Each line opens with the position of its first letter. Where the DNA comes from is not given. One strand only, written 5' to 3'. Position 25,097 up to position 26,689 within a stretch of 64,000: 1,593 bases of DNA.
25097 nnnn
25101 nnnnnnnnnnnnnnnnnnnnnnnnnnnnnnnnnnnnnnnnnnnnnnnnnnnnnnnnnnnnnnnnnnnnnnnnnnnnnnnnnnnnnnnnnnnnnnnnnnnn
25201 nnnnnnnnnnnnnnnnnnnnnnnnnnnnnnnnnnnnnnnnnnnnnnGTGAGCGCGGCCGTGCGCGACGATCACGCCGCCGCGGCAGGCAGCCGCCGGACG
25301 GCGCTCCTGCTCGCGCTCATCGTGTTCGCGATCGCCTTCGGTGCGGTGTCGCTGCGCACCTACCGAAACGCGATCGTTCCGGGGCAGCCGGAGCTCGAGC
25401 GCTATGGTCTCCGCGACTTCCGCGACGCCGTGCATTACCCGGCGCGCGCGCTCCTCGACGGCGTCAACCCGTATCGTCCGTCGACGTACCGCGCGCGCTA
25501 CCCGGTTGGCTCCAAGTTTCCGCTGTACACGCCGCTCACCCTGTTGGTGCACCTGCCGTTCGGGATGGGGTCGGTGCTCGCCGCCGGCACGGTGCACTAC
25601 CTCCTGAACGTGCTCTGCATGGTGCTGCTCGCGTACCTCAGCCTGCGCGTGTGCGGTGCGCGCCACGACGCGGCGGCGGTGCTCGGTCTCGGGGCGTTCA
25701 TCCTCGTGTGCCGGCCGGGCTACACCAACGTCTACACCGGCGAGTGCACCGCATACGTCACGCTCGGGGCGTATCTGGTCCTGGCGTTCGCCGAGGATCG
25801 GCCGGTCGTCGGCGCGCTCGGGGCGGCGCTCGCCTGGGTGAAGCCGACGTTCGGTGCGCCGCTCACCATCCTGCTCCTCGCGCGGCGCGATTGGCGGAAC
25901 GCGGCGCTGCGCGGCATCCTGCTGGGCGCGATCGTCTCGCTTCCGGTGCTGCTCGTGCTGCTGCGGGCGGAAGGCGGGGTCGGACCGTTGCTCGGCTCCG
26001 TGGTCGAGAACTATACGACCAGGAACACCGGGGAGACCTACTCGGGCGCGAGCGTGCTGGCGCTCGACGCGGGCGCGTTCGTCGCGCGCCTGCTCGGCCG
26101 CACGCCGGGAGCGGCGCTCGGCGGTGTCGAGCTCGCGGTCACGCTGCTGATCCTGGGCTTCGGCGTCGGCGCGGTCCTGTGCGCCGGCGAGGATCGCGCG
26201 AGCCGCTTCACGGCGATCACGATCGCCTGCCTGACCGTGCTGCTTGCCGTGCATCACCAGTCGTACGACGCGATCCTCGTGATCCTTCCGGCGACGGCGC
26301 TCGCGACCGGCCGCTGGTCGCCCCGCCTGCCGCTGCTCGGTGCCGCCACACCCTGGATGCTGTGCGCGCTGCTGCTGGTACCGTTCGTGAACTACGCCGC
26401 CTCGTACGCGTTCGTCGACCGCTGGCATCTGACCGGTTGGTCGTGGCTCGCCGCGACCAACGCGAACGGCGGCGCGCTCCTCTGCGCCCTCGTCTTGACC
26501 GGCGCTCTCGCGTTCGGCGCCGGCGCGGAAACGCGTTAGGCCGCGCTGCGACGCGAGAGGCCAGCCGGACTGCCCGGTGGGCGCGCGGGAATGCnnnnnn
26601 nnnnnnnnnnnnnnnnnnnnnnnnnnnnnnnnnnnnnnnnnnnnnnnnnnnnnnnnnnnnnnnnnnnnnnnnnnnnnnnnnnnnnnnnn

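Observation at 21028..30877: Complete but rearranged ebo (eboA-F) gene set, split into two convergent operons with extra enzymes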

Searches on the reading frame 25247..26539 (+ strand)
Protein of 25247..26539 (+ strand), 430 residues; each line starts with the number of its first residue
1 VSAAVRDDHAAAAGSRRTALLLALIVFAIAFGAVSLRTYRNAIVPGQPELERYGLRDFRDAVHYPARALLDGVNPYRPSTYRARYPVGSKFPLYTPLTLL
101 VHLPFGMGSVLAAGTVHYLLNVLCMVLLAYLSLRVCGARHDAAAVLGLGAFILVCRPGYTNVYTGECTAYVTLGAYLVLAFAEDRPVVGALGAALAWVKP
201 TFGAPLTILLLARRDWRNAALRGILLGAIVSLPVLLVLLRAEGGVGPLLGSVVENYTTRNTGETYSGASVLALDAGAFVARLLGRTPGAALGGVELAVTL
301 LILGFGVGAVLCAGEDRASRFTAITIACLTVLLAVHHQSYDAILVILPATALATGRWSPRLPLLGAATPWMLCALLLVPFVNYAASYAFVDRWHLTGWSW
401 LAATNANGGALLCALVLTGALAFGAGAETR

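Call 6: search_protein_families(library=pfam, proteins=[window:25247-26539:+], max_evalue=0.01)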
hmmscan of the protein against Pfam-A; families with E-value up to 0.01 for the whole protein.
window:25247-26539:+ (430 aa): 1 family
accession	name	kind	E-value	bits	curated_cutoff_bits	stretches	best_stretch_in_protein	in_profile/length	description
PF09594.16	GT87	-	9.3e-14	52.2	25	1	93-334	2-235/237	Glycosyltransferase family 87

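Call 7: search_protein_families(library=ncbifam, proteins=[window:25247-26539:+], max_evalue=0.01)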
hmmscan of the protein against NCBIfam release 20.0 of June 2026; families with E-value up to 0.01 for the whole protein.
window:25247-26539:+ (430 aa): 0 families

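Call 25: find_homologous_proteins(query=window:25247-26539:+, max_evalue=1e-10)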
Query window:25247-26539:+ (430 aa): 20 proteins with E <= 1e-10 among 8000 candidates.
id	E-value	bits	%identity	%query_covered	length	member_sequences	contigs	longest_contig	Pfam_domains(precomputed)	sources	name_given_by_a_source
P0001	1.1e-273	926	100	100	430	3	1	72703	PF09594.17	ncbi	ncbi:MAG TPA: glycosyltransferase family 87 protein [Candidatus Binatia bacterium]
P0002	3.2e-229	779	85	97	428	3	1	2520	PF09594.17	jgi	-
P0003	4.8e-229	779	84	100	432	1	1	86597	PF09594.17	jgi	jgi:hypothetical protein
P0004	7.4e-229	778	85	100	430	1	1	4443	PF09594.17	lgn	-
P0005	3.4e-225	766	83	100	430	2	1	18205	PF09594.17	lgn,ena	-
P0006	1.5e-224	764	82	95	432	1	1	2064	PF09594.17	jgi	jgi:hypothetical protein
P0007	1.1e-206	705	79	88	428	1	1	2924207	PF09594.17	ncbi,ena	-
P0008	2.3e-138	480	58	95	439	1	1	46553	PF09594.17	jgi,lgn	jgi:hypothetical protein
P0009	1.5e-127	444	57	88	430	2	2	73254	PF09594.17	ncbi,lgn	-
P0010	3.2e-123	430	55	92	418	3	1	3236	PF09594.17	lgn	-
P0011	3.9e-123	430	54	91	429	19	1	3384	PF09594.17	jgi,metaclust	metaclust:\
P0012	5.2e-123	429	55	87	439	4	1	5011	PF09594.17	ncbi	-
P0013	1.7e-120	421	58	86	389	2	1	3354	PF09594.17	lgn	-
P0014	1.2e-112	395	50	87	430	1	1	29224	PF09594.17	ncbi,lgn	-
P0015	1.9e-63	233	40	86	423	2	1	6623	PF09594.17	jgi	jgi:hypothetical protein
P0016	1.2e-60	224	40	87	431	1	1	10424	PF09594.17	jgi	jgi:hypothetical protein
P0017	3.3e-55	206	37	87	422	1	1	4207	PF09594.17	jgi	jgi:hypothetical protein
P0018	2.7e-31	127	27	92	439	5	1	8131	PF09594.17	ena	-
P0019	1.0e-29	122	28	94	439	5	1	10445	PF09594.17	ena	-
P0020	2.7e-28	117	38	58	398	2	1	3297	PF09594.17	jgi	jgi:Glycosyltransferase family 87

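Call 26: find_encoding_contigs(protein=P0008, flank=10000, max_places=2)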
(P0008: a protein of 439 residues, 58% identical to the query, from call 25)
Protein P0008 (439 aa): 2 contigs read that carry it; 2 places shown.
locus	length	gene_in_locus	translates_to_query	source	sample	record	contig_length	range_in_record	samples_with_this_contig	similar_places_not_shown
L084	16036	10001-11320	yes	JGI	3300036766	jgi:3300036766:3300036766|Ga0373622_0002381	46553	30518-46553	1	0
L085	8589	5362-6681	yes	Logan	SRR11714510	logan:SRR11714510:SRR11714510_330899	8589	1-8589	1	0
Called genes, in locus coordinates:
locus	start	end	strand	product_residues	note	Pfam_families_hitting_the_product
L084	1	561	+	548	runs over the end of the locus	PF01565:FAD_binding_4, PF02913:FAD-oxidase_C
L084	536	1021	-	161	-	PF03190:Thioredox_DsbH (weak), PF13899:Thioredoxin_7, PF00085:Thioredoxin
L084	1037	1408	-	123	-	PF01253:SUI1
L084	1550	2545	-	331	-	-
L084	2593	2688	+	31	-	-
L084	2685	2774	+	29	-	-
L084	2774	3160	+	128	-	-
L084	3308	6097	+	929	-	-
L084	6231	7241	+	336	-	-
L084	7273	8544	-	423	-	-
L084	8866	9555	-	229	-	-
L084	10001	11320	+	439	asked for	PF09594:GT87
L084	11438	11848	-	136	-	-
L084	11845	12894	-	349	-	PF13469:Sulfotransfer_3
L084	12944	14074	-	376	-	PF13579:Glyco_trans_4_4 (weak), PF02350:Epimerase_2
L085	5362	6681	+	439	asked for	PF09594:GT87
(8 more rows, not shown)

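Call 27: find_encoding_contigs(protein=P0009, flank=10000, max_places=2)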
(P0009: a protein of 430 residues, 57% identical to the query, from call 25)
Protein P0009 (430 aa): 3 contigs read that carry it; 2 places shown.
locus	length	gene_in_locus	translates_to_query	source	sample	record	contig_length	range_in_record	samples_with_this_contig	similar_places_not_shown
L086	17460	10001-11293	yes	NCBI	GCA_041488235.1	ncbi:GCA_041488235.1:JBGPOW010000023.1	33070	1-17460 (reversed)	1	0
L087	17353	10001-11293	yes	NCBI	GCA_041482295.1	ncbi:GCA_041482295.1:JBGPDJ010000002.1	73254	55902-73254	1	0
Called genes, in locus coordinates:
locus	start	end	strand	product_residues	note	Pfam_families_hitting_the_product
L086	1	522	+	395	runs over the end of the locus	PF01757:Acyl_transf_3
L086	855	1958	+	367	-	PF13472:Lipase_GDSL_2 (weak)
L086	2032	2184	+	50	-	PF19451:DUF5989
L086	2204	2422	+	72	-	-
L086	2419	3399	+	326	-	PF00535:Glycos_transf_2, PF13641:Glyco_tranf_2_3, PF13632:Glyco_trans_2_3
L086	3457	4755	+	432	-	PF13480:Acetyltransf_6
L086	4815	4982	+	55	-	PF19451:DUF5989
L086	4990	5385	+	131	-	PF19588:SxtJ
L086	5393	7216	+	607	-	PF02543:Carbam_trans_N, PF16861:Carbam_trans_C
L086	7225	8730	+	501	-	PF13231:PMT_2 (weak)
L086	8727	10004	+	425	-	PF09594:GT87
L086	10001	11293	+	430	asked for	PF09594:GT87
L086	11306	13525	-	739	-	-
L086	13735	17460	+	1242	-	?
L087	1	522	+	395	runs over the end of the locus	PF01757:Acyl_transf_3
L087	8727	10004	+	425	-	PF09594:GT87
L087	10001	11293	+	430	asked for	PF09594:GT87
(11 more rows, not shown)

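Call 28: find_encoding_contigs(protein=P0014, flank=10000, max_places=2)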
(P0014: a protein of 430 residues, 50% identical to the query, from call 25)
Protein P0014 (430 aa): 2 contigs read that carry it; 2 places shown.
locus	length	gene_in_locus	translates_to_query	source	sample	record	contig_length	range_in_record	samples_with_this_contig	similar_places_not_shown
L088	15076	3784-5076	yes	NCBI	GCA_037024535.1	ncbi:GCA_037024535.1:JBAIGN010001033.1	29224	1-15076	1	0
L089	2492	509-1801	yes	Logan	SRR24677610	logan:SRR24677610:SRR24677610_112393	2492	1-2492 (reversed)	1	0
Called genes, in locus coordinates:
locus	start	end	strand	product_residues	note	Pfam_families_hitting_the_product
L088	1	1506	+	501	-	?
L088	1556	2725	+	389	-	PF02350:Epimerase_2, PF13579:Glyco_trans_4_4 (weak)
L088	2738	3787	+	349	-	PF13469:Sulfotransfer_3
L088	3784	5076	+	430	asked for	PF09594:GT87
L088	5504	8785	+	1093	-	-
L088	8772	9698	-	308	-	PF00041:fn3 (faint)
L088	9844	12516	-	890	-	PF18884:TSP3_bac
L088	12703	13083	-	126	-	-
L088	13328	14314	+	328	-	PF18884:TSP3_bac (faint)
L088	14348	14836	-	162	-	PF00085:Thioredoxin, PF13899:Thioredoxin_7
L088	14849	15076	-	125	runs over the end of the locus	PF01253:SUI1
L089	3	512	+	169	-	?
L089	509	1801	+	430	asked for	PF09594:GT87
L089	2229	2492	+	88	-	?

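Call 52: find_encoding_contigs(protein=P0007, flank=10000, max_places=2)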
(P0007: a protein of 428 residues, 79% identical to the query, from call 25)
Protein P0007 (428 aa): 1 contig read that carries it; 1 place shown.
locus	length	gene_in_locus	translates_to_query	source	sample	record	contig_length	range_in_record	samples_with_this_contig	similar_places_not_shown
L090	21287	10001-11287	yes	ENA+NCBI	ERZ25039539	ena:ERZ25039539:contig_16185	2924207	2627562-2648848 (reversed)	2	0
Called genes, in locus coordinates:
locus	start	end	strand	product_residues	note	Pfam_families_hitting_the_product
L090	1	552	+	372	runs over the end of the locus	PF00501:AMP-binding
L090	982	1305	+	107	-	PF00884:Sulfatase, PF01663:Phosphodiest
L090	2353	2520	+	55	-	-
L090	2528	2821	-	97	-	PF12806:Acyl-CoA_dh_C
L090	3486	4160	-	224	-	PF02771:Acyl-CoA_dh_N, PF02770:Acyl-CoA_dh_M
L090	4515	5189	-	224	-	PF00378:ECH_1, PF16113:ECH_2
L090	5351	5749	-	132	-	PF13185:GAF_2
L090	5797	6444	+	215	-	PF28008:EboA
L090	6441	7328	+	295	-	PF01026:TatD_DNase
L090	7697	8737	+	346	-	PF01663:Phosphodiest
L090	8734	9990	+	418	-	PF09594:GT87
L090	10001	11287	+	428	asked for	PF09594:GT87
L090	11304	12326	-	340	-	PF13469:Sulfotransfer_3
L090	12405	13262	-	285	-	PF01040:UbiA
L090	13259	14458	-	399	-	PF01261:AP_endonuc_2 (weak)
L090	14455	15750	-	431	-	PF01761:DHQ_synthase, PF24621:DHQS_C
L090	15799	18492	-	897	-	PF00535:Glycos_transf_2 (weak), PF13632:Glyco_trans_2_3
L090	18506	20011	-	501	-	PF04349:MdoG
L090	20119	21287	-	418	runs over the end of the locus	PF00067:p450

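Call 53: find_encoding_contigs(protein=P0016, flank=10000, max_places=2)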
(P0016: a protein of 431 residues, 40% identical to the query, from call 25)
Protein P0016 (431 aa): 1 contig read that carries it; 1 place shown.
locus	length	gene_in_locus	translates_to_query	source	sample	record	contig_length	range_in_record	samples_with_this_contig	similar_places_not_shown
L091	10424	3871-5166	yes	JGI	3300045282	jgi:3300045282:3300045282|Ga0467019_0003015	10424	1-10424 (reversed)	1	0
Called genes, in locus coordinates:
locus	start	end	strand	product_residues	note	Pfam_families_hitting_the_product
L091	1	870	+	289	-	?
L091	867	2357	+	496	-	PF13231:PMT_2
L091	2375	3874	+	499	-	-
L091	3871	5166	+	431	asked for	PF09594:GT87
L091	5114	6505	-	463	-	PF01266:DAO, PF01593:Amino_oxidase, PF13450:NAD_binding_8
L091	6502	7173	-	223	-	PF25084:LbH_EIF2B, PF25087:GMPPB_C (faint), PF00132:Hexapep (weak), PF14602:Hexapep_2 (weak)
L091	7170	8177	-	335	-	PF01118:Semialdhyde_dh (weak), PF01408:GFO_IDH_MocA, PF22725:GFO_IDH_MocA_C3, PF02894:GFO_IDH_MocA_C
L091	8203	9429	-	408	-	PF01041:DegT_DnrJ_EryC1, PF01053:Cys_Met_Meta_PP (weak), PF01212:Beta_elim_lyase (weak)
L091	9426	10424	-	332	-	?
